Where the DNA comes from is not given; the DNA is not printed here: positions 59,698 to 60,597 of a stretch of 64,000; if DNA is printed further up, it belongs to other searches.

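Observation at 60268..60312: NarX/NarQ-type P-box in the kinase next to nxrAB, coupled to an NtrC-type instead of a NarL-type regulator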

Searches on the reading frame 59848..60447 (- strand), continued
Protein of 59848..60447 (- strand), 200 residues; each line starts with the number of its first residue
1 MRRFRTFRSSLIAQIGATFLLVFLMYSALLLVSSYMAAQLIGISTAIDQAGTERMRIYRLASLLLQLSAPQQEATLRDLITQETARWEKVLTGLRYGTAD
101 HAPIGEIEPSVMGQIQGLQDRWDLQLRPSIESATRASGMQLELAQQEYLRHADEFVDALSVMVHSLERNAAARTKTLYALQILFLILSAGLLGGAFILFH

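Call 56: search_protein_families(library=pfam, proteins=[P0134, P0152, P0163, P0196, P0197, P0198, P0255, P0262, P0266, P0211], max_evalue=0.001)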
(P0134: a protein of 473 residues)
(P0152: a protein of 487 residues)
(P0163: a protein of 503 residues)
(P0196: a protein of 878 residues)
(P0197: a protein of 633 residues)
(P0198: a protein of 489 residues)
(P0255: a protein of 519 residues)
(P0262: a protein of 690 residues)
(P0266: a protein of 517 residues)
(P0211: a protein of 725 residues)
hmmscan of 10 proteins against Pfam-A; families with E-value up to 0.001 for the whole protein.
P0134 (473 aa): 4 families
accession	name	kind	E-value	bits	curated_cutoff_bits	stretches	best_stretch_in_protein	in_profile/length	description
PF02518.31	HATPase_c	-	3.7e-26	92.2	26.4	1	367-470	2-109/111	Histidine kinase-, DNA gyrase B-, and HSP90-like ATPase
PF00672.30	HAMP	-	2.9e-16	59.9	25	1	192-244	1-53/53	HAMP domain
PF00512.31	HisKA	-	4e-15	56.1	26.9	1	259-322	3-63/66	His Kinase A (phospho-acceptor) domain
PF13675.11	PilJ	-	7.8e-08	32.8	26.6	1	37-130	6-99/114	Type IV pili methyl-accepting chemotaxis transducer N-term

P0152 (487 aa): 5 families
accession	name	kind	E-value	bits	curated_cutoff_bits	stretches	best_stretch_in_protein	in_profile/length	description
PF02518.31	HATPase_c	-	1.4e-29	103.2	26.4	1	381-485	2-110/111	Histidine kinase-, DNA gyrase B-, and HSP90-like ATPase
PF00672.30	HAMP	-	2.7e-12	47.3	25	1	197-239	1-43/53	HAMP domain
PF00512.31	HisKA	-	1.4e-11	44.7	26.9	1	263-334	2-62/66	His Kinase A (phospho-acceptor) domain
PF13675.11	PilJ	-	8.8e-08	32.7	26.6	1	37-134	6-103/114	Type IV pili methyl-accepting chemotaxis transducer N-term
PF13581.12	HATPase_c_2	-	0.00086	19.8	27.4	0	392-481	39-126/127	Histidine kinase-like ATPase domain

P0163 (503 aa): 4 families
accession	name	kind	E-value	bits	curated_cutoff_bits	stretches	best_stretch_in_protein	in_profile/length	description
PF02518.31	HATPase_c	-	3.7e-24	85.7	26.4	1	389-497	2-109/111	Histidine kinase-, DNA gyrase B-, and HSP90-like ATPase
PF00512.31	HisKA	-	1.4e-15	57.6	26.9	1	283-347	2-64/66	His Kinase A (phospho-acceptor) domain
PF00672.30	HAMP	-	5.8e-10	39.8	25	1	207-249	9-51/53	HAMP domain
PF13675.11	PilJ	-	6.9e-10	39.4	26.6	1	33-141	1-106/114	Type IV pili methyl-accepting chemotaxis transducer N-term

P0196 (878 aa): 12 families
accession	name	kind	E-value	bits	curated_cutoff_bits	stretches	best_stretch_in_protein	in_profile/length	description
PF13426.13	PAS_9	-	9.1e-45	151.6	27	3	541-643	2-103/103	PAS domain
PF00989.32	PAS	-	3.5e-42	143.4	22.6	3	532-641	3-113/113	PAS fold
PF13188.13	PAS_8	-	7e-20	70.6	21.8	2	531-571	2-39/65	PAS domain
PF08448.16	PAS_4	-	9.6e-20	71.3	23.1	2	536-645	1-109/110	PAS fold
PF08447.18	PAS_3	-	2.4e-15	57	25.6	1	553-635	2-86/89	PAS fold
PF13185.12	GAF_2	-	1.9e-09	38.2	28.6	1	684-813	7-135/136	GAF domain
PF00512.31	HisKA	-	1.2e-07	32.2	26.9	1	849-870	1-22/66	His Kinase A (phospho-acceptor) domain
PF13675.11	PilJ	-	1.2e-07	32.2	26.6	1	43-133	7-95/114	Type IV pili methyl-accepting chemotaxis transducer N-term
PF01590.32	GAF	-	5.4e-07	30.7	22.4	1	684-813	5-133/133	GAF domain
PF13492.12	GAF_3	-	6.8e-07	30.2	27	1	684-813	5-127/129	GAF domain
PF00672.30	HAMP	-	1.8e-05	25.4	25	1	204-253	2-51/53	HAMP domain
PF12860.13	PAS_7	-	0.00064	20.3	27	0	414-525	6-113/115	PAS fold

P0197 (633 aa): 6 families
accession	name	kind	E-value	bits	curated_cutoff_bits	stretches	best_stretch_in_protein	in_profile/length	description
PF02518.31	HATPase_c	-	2.4e-21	76.7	26.4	1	517-624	2-108/111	Histidine kinase-, DNA gyrase B-, and HSP90-like ATPase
PF00672.30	HAMP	-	2.2e-15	57.2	25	1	199-246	6-53/53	HAMP domain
PF08448.16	PAS_4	-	6.5e-12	46.1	23.1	1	270-387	2-110/110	PAS fold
PF00512.31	HisKA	-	9.7e-09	35.6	26.9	1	402-471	3-63/66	His Kinase A (phospho-acceptor) domain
PF13675.11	PilJ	-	4.6e-05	23.9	26.6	1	35-124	4-95/114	Type IV pili methyl-accepting chemotaxis transducer N-term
PF13426.13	PAS_9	-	6.5e-05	23.6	27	1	276-384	4-103/103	PAS domain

P0198 (489 aa): 7 families
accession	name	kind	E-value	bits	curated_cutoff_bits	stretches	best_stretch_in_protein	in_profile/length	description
PF02518.31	HATPase_c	-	5.7e-26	91.6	26.4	1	385-487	2-108/111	Histidine kinase-, DNA gyrase B-, and HSP90-like ATPase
PF00672.30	HAMP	-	7.2e-16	58.7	25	1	199-248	3-52/53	HAMP domain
PF00512.31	HisKA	-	3.1e-12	46.8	26.9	1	263-338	2-61/66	His Kinase A (phospho-acceptor) domain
PF13675.11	PilJ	-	2.6e-06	27.9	26.6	1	37-125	5-95/114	Type IV pili methyl-accepting chemotaxis transducer N-term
PF13581.12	HATPase_c_2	-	4.4e-06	27.2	27.4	1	386-485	29-126/127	Histidine kinase-like ATPase domain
PF13589.12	HATPase_c_3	-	7.1e-05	23.3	25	1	389-445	3-57/137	Histidine kinase-, DNA gyrase B-, and HSP90-like ATPase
PF14501.12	HATPase_c_5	-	0.00022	21.5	22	1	392-476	9-92/102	GHKL domain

P0255 (519 aa): 5 families
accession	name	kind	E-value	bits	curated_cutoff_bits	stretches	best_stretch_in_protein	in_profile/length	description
PF02518.31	HATPase_c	-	7.3e-32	110.5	26.4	1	408-517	2-109/111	Histidine kinase-, DNA gyrase B-, and HSP90-like ATPase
PF00512.31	HisKA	-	7.8e-24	83.9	26.9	1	294-362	1-66/66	His Kinase A (phospho-acceptor) domain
PF00672.30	HAMP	-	6.3e-17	62.1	25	1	199-251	1-53/53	HAMP domain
PF13675.11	PilJ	-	1.4e-06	28.8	26.6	1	37-133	2-96/114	Type IV pili methyl-accepting chemotaxis transducer N-term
PF13581.12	HATPase_c_2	-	0.00011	22.6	27.4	1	389-493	8-110/127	Histidine kinase-like ATPase domain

P0262 (690 aa): 7 families
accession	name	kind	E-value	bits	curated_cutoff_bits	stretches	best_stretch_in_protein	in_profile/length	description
PF02518.31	HATPase_c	-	1.7e-29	102.9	26.4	1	566-689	2-108/111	Histidine kinase-, DNA gyrase B-, and HSP90-like ATPase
PF00512.31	HisKA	-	2.7e-24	85.4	26.9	1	450-518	1-66/66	His Kinase A (phospho-acceptor) domain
PF13185.12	GAF_2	-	2.1e-14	54.3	28.6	1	277-418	3-136/136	GAF domain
PF13675.11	PilJ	-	2.5e-13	50.5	26.6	1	34-132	4-101/114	Type IV pili methyl-accepting chemotaxis transducer N-term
PF01590.32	GAF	-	7.8e-13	49.5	22.4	1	278-417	2-133/133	GAF domain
PF00672.30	HAMP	-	3.3e-11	43.8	25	1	200-250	3-53/53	HAMP domain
PF11849.14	DUF3369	-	0.00099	19.9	27.2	0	386-426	128-168/168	Domain of unknown function (DUF3369)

P0266 (517 aa): 6 families
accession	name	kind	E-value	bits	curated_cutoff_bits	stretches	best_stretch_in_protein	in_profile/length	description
PF02518.31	HATPase_c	-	4.4e-29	101.6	26.4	1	384-492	3-108/111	Histidine kinase-, DNA gyrase B-, and HSP90-like ATPase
PF00512.31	HisKA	-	9.7e-23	80.4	26.9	1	271-337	2-65/66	His Kinase A (phospho-acceptor) domain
PF13675.11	PilJ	-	6.7e-12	45.9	26.6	1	31-127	5-95/114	Type IV pili methyl-accepting chemotaxis transducer N-term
PF13581.12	HATPase_c_2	-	1.7e-05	25.2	27.4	1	378-477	23-114/127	Histidine kinase-like ATPase domain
PF00672.30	HAMP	-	0.00019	22.1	25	0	205-243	14-51/53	HAMP domain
PF25481.1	Nucleoprot-TPR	-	0.00094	19.6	27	0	239-282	13-56/80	Nucleoprotein TPR-like domain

P0211 (725 aa): 10 families
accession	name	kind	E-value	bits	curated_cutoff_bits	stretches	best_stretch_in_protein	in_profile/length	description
PF02518.31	HATPase_c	-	1.6e-29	103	26.4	1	470-576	2-109/111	Histidine kinase-, DNA gyrase B-, and HSP90-like ATPase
PF00072.30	Response_reg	-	2.8e-22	79.4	30.2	1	601-712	1-110/111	Response regulator receiver domain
PF00512.31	HisKA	-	3e-16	59.6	26.9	1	363-424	2-63/66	His Kinase A (phospho-acceptor) domain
PF13675.11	PilJ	-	3.6e-11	43.6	26.6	1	4-108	16-113/114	Type IV pili methyl-accepting chemotaxis transducer N-term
PF08448.16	PAS_4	-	1.3e-10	41.9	23.1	1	231-318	1-89/110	PAS fold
PF00672.30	HAMP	-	1.5e-10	41.7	25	1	160-214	2-52/53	HAMP domain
PF00989.32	PAS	-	8.8e-08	32.6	22.6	1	228-322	4-101/113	PAS fold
PF13188.13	PAS_8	-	3.3e-05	24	21.8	1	227-278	3-51/65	PAS domain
PF23198.2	PDE8A_N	-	3.4e-05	24.2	29.6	1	601-689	13-102/147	PDE8A-like, N-terminal domain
PF13426.13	PAS_9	-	7.2e-05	23.5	27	1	235-321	1-88/103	PAS domain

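Call 57: find_encoding_contigs(protein=P0262, flank=6000, max_places=4)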
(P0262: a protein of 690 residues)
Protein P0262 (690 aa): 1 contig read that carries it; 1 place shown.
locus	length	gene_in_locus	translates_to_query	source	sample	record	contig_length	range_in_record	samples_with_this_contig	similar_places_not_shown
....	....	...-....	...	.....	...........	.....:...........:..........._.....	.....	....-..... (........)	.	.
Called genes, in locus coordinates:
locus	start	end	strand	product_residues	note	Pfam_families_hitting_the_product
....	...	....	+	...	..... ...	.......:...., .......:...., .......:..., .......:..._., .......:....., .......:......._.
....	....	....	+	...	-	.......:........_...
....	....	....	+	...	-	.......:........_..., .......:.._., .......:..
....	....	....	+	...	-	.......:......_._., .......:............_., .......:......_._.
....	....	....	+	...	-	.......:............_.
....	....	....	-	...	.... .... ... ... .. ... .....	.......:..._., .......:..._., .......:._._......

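Call 64: search_protein_families(library=pfam, proteins=[P0128, P0140, P0155], max_evalue=1)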
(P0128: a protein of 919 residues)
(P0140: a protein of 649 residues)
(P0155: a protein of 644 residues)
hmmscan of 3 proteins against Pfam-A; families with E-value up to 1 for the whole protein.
P0128 (919 aa): 19 families
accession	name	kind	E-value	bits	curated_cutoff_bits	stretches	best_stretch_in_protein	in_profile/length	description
PF00015.26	MCPsignal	-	2.6e-49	167.8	34.6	2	647-830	2-171/172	Methyl-accepting chemotaxis protein (MCP) signalling domain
PF13675.11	PilJ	-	8.7e-30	103.6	26.6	3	37-141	5-107/114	Type IV pili methyl-accepting chemotaxis transducer N-term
PF00672.30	HAMP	-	1.1e-07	32.5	25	1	480-527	12-52/53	HAMP domain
PF10046.14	BLOC1_2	-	3.4e-05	24.6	33.4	1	738-817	9-88/96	Biogenesis of lysosome-related organelles complex-1 subunit 2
PF20155.4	TMP_3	-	0.0039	17.4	41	1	786-903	7-124/192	Tape measure protein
PF04136.21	COG3_N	-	0.0072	16.7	27.9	0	840-908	8-76/147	Conserved oligomeric Golgi complex subunit 3, N-terminal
PF07889.17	DUF1664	-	0.015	15.8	34.6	2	730-808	44-122/124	Protein of unknown function (DUF1664)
PF25014.1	NET2A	-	0.02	15.2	33.1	1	735-900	45-217/235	NET2A-like domain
PF23067.1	MG280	-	0.057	13.4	27.4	0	774-891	62-181/259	Uncharacterised protein MG280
PF10157.14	BORCS6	-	0.091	13.4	35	0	735-807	15-87/101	BLOC-1-related complex sub-unit 6 C-terminal helix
PF06103.16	DUF948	-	0.16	12.6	37.2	1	742-807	23-88/89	Bacterial protein of unknown function (DUF948)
PF20667.3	Sec10_N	-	0.2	12.2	27.4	1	727-813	6-89/118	Exocyst complex component Sec10, N-terminal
PF25034.1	Spectrin_SYNE1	-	0.29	11.2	35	0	101-132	80-111/188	Nesprin-1, spectrin repeats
PF08649.15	DASH_Dad1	-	0.32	11.7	31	0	803-833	10-40/55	DASH complex subunit Dad1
PF24423.1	OVT1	-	0.33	11.8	30.9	0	106-140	36-70/100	Major antigen, helical domain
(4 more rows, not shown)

P0140 (649 aa): 14 families
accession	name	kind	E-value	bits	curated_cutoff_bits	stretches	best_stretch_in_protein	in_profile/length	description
PF13675.11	PilJ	-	3.7e-17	62.9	26.6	1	37-140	3-107/114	Type IV pili methyl-accepting chemotaxis transducer N-term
PF00672.30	HAMP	-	1.3e-14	54.6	25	1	201-249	5-53/53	HAMP domain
PF02518.31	HATPase_c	-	8.3e-14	52.4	26.4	1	548-640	3-110/111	Histidine kinase-, DNA gyrase B-, and HSP90-like ATPase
PF07730.19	HisKA_3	-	1.1e-13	51.9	24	1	441-507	1-66/68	Histidine kinase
PF13185.12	GAF_2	-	8.1e-13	49.2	28.6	1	288-425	4-136/136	GAF domain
PF01590.32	GAF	-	1.4e-11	45.5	22.4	1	288-424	2-133/133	GAF domain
PF13581.12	HATPase_c_2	-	2.7e-06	27.8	27.4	1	530-636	11-126/127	Histidine kinase-like ATPase domain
PF13492.12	GAF_3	-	3.9e-06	27.7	27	1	294-426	8-129/129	GAF domain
PF10392.15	COG5_N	-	0.039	14.6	31.2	0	245-284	82-121/132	Conserved oligomeric Golgi complex subunit 5, N-terminal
PF10824.14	T7SS_ESX_EspC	-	0.098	13.5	23.5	0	228-272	39-83/100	Excreted virulence factor EspC, type VII ESX diderm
PF20395.3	CTD3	-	0.18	12.3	28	1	460-525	19-84/162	C-terminal domain 3 of the ABC-three component (ABC-3C) systems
PF09969.14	DUF2203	-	0.24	12.5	24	0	104-167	12-71/122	Uncharacterized conserved protein (DUF2203)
PF14561.12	TPR_20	-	0.5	11.2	25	1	257-311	7-61/90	Tetratricopeptide repeat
PF09177.16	STX6_10_61_N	-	0.52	11.3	29.4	0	113-169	16-71/99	Syntaxin 6/10/61, N-terminal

P0155 (644 aa): 13 families
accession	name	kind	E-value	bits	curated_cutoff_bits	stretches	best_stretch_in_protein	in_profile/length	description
PF13675.11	PilJ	-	5.6e-20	72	26.6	1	44-144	3-102/114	Type IV pili methyl-accepting chemotaxis transducer N-term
PF07730.19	HisKA_3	-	2.3e-17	63.8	24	1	441-507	1-66/68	Histidine kinase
PF02518.31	HATPase_c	-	1.5e-15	58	26.4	1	547-638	2-109/111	Histidine kinase-, DNA gyrase B-, and HSP90-like ATPase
PF00672.30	HAMP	-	1.6e-11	44.7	25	1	211-253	10-52/53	HAMP domain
PF13492.12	GAF_3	-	8.6e-09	36.3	27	1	299-426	8-129/129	GAF domain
PF13185.12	GAF_2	-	9.1e-08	32.8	28.6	1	294-425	5-136/136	GAF domain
PF01590.32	GAF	-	2.2e-05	25.4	22.4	1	294-424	3-133/133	GAF domain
PF13581.12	HATPase_c_2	-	0.00029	21.3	27.4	1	534-623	15-115/127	Histidine kinase-like ATPase domain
PF10936.14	DUF2617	-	0.031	14.8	22.3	1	175-282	22-132/160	Protein of unknown function DUF2617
PF20651.3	EXOC6_Sec15_N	-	0.084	13.3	27.2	0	249-302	38-91/170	Exocyst complex component EXOC6/Sec15, N-terminal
PF14508.12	GH97_N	-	0.12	12.3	25.3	1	559-613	69-116/229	Glycosyl-hydrolase 97 N-terminal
PF15665.10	FAM184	-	0.37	10.8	32.7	0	245-281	88-123/211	Family with sequence similarity 184, A and B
PF19997.5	ivWA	-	0.71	9.5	35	1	410-484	99-172/253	vWA domain found in the FtsH ternary systems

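Call 77: find_encoding_contigs(protein=P0128, flank=5000, max_places=3)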
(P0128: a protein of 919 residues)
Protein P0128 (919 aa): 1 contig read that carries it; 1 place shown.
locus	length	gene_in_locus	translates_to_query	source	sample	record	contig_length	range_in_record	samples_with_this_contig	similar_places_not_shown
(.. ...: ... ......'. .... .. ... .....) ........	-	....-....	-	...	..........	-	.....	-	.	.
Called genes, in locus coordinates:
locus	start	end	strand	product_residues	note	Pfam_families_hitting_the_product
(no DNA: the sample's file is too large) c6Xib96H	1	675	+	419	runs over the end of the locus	PF01042:Ribonuc_L-PSP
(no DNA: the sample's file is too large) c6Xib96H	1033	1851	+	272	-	PF02585:PIG-L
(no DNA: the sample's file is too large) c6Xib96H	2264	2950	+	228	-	PF00072:Response_reg, PF00196:GerE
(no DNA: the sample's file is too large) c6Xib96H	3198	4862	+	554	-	PF11563:Protoglobin, PF00015:MCPsignal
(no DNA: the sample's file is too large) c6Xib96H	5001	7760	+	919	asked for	PF13675:PilJ, PF00672:HAMP (weak), PF00015:MCPsignal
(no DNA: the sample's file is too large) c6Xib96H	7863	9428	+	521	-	PF00989:PAS, PF08448:PAS_4, PF13188:PAS_8, PF13426:PAS_9, PF00512:HisKA, PF02518:HATPase_c, PF00072:Response_reg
